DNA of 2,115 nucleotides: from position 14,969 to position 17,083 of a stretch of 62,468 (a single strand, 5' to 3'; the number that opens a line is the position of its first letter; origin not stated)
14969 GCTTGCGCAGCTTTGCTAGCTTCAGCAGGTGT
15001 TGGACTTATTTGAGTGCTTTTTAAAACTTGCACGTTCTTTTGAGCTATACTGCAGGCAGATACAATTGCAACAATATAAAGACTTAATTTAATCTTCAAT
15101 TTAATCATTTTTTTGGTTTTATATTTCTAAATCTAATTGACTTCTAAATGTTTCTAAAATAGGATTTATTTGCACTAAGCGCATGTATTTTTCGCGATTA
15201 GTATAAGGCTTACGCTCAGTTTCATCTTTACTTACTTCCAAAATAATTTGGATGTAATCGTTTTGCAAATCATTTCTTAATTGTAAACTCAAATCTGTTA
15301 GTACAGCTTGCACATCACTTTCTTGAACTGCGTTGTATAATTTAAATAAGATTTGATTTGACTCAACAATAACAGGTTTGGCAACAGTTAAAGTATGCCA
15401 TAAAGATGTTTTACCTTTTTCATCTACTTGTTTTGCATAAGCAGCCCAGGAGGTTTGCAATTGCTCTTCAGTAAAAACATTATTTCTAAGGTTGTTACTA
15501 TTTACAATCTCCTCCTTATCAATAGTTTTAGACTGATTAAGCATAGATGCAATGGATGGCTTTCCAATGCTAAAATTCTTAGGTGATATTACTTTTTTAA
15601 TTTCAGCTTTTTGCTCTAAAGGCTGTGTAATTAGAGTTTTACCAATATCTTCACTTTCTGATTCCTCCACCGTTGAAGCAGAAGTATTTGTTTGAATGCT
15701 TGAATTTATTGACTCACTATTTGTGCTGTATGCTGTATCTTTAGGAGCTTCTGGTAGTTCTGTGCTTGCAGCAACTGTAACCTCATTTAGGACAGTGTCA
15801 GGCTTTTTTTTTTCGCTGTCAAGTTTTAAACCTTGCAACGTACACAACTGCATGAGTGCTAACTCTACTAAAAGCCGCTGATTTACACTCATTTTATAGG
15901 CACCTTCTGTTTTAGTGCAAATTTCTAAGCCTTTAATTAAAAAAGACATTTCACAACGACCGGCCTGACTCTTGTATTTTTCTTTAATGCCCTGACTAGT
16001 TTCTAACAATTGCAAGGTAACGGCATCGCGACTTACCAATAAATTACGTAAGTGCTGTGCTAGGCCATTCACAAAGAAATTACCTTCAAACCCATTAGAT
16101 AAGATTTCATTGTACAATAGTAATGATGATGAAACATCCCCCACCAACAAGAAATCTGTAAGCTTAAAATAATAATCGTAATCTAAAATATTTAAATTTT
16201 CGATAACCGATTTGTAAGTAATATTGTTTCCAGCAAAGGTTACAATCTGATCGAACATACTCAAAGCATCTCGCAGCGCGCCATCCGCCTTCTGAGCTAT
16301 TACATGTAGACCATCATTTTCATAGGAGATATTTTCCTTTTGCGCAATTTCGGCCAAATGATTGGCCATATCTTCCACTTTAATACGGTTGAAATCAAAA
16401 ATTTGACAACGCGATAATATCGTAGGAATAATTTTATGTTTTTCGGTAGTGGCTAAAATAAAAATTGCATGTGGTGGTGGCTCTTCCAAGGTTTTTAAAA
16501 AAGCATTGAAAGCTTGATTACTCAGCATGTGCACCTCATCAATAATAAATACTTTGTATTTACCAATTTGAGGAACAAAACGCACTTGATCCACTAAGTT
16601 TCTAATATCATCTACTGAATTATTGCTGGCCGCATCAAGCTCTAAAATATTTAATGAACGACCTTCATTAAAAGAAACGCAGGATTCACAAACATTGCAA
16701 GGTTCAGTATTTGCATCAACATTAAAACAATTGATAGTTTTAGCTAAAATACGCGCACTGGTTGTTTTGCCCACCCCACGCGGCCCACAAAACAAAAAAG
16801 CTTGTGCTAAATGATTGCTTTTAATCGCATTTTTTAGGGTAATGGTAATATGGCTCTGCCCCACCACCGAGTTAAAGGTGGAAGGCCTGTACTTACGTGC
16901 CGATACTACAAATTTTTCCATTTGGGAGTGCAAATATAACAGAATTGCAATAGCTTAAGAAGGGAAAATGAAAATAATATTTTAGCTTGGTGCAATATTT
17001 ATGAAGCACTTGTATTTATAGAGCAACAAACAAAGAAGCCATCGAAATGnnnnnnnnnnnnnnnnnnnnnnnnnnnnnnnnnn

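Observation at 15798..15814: dnaX carries an E. coli-like A_AAA_AAG plus an immediate -1 stop inside an A10 run, predicting a gamma subunit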

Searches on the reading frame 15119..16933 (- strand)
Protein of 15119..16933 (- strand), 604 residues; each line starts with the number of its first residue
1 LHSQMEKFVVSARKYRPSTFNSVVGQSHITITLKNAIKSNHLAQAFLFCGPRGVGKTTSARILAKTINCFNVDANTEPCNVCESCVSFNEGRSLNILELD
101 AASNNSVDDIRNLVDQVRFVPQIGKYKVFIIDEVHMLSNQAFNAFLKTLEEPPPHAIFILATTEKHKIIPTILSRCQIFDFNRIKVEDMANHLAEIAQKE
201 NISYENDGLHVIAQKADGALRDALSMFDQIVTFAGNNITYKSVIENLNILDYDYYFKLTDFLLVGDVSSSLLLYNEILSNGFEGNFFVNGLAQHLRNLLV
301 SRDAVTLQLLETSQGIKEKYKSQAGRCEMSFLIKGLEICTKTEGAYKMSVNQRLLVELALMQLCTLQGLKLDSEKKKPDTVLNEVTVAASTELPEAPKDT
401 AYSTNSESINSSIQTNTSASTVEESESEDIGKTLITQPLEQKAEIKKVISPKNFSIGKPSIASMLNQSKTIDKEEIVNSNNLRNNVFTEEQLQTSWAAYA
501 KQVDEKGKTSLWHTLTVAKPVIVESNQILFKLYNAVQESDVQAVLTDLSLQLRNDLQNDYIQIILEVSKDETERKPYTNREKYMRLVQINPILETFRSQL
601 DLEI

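Call 4: search_protein_families(library=ncbifam, proteins=[window:15119-16933:-])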
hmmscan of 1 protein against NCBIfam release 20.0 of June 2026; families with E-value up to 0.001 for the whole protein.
window:15119-16933:- (604 aa): 79 families (the best 25 are shown)
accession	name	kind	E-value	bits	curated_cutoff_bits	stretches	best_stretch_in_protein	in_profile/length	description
NF011531.0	PRK14971.1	equivalog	1.8e-237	790.1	685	1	5-604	1-613/614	DNA polymerase III subunit gamma/tau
NF004046.1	PRK05563.1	equivalog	2e-141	472.7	400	1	13-556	7-508/567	DNA polymerase III subunit gamma/tau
TIGR02397.1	dnaX_nterm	equivalog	7.9e-132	439.8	250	1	10-364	3-355/355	DNA polymerase III subunit gamma/tau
NF011512.0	PRK14950.1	equivalog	5.6e-131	438.5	593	1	13-534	8-509/585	DNA polymerase III subunits gamma and tau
NF011526.0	PRK14965.1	equivalog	9.3e-126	421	670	1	8-534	3-487/578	DNA polymerase III subunits gamma and tau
NF011510.0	PRK14948.1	equivalog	9.1e-120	401.3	593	1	13-573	10-522/640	DNA polymerase III subunit gamma/tau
NF011515.0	PRK14954.1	equivalog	3.3e-115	386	1117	1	9-517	4-530/620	DNA polymerase III subunits gamma and tau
NF011516.0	PRK14955.1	equivalog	3.6e-111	371.8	560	1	8-370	3-377/397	DNA polymerase III subunits gamma and tau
NF006585.0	PRK09111.1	equivalog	2.4e-110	370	604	1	4-554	23-533/616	DNA polymerase III subunit gamma/tau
NF011514.0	PRK14953.1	equivalog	1.1e-107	361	536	1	9-445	4-430/488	DNA polymerase III subunits gamma and tau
NF004962.0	PRK06305.1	equivalog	8.1e-107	358.3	559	1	5-451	1-428/465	DNA polymerase III subunits gamma and tau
NF005173.0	PRK06647.1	equivalog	1.8e-105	354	623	1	10-555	5-526/568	DNA polymerase III subunits gamma and tau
NF005942.0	PRK07994.1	equivalog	1.4e-103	348.1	613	1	8-500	3-494/655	DNA polymerase III subunit gamma/tau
NF004549.0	PRK05896.1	equivalog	1e-100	338.3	578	1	13-566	8-508/642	DNA polymerase III subunits gamma and tau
NF011524.0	PRK14963.1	equivalog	8.8e-98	329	601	1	13-301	6-291/647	DNA polymerase III subunits gamma and tau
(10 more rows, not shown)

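Call 5: search_protein_families(library=pfam, proteins=[window:15119-16933:-])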
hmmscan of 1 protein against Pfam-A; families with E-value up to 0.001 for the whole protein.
window:15119-16933:- (604 aa): 13 families
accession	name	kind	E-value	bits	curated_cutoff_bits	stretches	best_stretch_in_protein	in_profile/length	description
PF13177.12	DNA_pol3_delta2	-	1.4e-43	149.1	27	1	26-184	2-160/161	DNA polymerase III, delta subunit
PF22608.2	DNAX_ATPase_lid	-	5.7e-14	52.1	27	1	190-235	3-48/49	DNA polymerase III clamp loader subunit, ATPase lid domain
PF00004.35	AAA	-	5.7e-13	49.9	21.2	1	47-178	2-125/131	ATPase family associated with various cellular activities (AAA)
PF05496.18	RuvB_N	-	3.7e-07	30.5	27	1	16-69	2-59/159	Holliday junction DNA helicase RuvB P-loop domain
PF12169.13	DNA_pol3_gamma3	-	1.3e-06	28.7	24.4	1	249-370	12-134/143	DNA polymerase III subunits gamma and tau domain III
PF13401.12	AAA_22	-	1.8e-06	28.7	27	1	43-150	5-109/130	AAA domain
PF21960.2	RCF1-5-like_lid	-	4e-06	27.1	27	1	193-227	3-38/43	RCF1/5-like, AAA+ ATPase lid domain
PF03215.21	Rad17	-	1.3e-05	25.7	23.8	1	13-94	11-95/186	Rad17 P-loop domain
PF13173.12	AAA_14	-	0.00014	22.3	27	1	45-153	4-88/129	AAA domain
PF07728.20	AAA_5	-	0.00016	22.1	22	0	46-151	2-92/139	AAA domain (dynein-related subfamily)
PF07724.20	AAA_2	-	0.00027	21.4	27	0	45-151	5-101/166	AAA domain (Cdc48 subfamily)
PF13604.12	AAA_30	-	0.00036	20.8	27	0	44-151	19-114/191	AAA domain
PF13479.12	AAA_24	-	0.00039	20.8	27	0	46-143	5-82/195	AAA domain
